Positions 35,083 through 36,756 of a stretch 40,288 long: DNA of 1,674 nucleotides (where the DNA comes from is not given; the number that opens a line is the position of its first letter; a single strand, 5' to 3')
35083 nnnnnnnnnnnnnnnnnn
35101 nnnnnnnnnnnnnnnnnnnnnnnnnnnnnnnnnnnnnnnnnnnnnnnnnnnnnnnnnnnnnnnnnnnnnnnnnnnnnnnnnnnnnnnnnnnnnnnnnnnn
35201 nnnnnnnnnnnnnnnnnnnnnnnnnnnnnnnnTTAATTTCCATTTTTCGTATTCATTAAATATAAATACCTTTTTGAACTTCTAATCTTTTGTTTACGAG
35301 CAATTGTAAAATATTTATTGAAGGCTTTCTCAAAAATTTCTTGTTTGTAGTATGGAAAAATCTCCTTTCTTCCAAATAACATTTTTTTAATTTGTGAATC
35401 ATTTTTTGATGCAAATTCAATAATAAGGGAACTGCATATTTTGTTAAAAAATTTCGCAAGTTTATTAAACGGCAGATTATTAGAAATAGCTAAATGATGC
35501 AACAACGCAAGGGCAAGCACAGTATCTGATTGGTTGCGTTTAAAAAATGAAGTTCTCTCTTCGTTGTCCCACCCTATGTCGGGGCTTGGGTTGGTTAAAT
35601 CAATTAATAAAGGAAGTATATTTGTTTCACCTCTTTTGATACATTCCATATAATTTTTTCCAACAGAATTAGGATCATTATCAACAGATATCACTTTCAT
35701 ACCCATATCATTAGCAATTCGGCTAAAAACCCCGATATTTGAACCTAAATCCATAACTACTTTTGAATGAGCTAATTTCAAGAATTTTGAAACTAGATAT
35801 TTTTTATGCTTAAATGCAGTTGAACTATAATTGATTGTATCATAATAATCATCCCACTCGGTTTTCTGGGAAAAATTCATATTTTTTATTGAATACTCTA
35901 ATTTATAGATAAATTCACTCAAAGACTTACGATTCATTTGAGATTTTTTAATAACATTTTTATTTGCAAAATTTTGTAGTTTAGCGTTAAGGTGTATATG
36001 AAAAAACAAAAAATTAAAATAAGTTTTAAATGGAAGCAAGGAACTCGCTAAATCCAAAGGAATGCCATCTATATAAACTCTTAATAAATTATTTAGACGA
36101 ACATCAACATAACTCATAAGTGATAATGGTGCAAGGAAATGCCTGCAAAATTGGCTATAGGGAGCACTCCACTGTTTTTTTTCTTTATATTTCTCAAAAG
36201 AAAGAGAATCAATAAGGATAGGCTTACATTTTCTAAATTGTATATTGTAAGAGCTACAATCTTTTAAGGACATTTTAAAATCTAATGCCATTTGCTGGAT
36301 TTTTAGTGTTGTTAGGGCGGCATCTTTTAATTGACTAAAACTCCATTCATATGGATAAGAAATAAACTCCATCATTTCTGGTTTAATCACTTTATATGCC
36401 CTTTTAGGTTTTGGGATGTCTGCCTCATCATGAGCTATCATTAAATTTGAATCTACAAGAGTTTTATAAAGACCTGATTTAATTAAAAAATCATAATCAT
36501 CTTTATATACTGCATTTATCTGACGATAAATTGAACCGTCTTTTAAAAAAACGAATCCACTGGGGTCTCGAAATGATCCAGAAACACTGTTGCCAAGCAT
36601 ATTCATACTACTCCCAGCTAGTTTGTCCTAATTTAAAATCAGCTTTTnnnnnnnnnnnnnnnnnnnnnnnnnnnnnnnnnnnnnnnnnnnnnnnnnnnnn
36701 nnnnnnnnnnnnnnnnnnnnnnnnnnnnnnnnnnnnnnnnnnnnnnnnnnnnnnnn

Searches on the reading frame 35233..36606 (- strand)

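Call 17: search_protein_families(library=pfam, proteins=[window:35233-36606:-], max_evalue=0.001)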
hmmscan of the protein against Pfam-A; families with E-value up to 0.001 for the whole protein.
window:35233-36606:- (457 aa): 0 families

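Call 75: search_protein_families(library=pfam, proteins=[window:35233-36606:-], max_evalue=0.05)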
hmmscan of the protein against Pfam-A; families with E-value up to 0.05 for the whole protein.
window:35233-36606:- (457 aa): 1 family
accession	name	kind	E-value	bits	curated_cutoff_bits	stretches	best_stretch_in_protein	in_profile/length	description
PF13489.12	Methyltransf_23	-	0.0037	17.4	27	1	272-373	13-95/164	Methyltransferase domain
